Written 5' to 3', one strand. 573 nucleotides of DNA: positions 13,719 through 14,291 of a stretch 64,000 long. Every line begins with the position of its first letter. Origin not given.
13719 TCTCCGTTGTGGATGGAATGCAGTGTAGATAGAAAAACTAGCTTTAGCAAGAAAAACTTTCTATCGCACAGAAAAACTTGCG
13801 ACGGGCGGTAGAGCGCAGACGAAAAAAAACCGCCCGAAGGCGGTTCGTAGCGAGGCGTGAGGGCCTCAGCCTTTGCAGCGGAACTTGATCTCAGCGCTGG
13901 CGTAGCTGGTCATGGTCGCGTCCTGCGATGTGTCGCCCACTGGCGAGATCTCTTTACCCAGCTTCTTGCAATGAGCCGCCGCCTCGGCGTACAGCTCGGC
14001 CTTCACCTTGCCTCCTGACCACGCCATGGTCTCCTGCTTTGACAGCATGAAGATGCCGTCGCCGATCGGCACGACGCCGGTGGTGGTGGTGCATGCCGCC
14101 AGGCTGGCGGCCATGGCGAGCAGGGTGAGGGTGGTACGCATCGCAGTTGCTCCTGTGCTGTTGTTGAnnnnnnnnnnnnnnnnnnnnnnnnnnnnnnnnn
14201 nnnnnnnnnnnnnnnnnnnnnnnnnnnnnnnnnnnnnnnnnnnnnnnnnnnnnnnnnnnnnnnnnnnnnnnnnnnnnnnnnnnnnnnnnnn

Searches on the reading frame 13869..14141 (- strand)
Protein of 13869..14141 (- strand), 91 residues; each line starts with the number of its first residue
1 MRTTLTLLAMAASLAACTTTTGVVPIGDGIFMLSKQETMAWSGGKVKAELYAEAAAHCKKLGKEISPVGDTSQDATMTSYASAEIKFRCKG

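Call 106: find_encoding_contigs(protein=window:13869-14141:-, flank=10000, max_places=1)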
Protein window:13869-14141:- (91 aa): 5 contigs read that carry it; 1 place shown.
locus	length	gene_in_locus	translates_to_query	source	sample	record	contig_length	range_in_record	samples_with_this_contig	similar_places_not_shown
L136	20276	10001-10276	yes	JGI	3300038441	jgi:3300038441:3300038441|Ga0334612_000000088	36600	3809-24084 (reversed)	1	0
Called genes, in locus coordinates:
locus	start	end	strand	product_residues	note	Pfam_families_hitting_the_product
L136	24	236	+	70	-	-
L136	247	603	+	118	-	-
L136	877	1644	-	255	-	-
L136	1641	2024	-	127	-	-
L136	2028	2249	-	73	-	-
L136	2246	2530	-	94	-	-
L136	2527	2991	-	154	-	-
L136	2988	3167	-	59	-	-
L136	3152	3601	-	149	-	-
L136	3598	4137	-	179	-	PF05772:NinB (faint)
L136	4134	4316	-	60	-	-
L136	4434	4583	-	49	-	-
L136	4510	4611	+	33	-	-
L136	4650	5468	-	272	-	PF02086:MethyltransfD12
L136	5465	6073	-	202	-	-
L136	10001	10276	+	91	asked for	-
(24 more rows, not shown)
